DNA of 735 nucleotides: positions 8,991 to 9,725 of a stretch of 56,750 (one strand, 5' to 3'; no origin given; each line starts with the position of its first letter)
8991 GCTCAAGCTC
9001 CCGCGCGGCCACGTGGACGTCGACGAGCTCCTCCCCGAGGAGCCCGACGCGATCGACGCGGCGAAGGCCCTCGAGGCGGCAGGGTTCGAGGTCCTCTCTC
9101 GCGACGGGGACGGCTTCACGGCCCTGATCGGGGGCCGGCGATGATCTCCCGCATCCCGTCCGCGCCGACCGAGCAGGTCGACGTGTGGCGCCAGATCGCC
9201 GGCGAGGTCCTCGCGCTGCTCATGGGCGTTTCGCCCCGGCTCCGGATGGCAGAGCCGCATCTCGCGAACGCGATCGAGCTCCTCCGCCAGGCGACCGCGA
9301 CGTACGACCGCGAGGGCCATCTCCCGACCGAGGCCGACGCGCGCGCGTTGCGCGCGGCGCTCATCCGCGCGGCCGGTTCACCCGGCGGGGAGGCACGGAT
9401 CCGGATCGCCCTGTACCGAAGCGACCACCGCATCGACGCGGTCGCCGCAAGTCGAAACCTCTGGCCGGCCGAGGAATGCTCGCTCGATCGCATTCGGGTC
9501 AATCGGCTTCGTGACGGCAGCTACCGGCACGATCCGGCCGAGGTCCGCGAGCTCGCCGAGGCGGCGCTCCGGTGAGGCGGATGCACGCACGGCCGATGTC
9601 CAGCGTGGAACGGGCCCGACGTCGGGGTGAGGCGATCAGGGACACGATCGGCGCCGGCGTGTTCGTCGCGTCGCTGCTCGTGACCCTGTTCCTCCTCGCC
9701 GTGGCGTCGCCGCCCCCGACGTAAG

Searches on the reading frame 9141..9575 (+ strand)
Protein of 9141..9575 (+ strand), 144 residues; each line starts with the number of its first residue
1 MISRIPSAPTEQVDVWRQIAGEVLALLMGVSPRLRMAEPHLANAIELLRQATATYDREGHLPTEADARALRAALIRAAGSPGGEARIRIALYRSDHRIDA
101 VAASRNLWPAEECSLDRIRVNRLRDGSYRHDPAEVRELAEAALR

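Call 32: find_encoding_contigs(protein=window:9141-9575:+, flank=10000, max_places=1)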
Protein window:9141-9575:+ (144 aa): 5 contigs read that carry it; 1 place shown.
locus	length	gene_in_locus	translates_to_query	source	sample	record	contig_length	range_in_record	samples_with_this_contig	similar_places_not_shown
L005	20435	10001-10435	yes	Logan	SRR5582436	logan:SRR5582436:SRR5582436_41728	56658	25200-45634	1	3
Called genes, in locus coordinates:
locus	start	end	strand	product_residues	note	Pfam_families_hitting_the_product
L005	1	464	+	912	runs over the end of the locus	PF10145:PhageMin_Tail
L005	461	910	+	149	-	-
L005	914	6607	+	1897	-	-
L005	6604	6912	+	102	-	-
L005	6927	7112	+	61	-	-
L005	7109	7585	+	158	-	-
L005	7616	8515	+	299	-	-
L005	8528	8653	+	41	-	-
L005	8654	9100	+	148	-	-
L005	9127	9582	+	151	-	-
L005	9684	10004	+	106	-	-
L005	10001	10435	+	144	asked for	-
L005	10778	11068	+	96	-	-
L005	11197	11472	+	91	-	-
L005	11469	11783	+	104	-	-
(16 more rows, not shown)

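Call 58: search_protein_families(library=pfam, max_evalue=0.01, proteins=[window:9141-9575:+])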
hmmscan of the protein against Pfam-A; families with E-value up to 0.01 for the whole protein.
window:9141-9575:+ (144 aa): 0 families
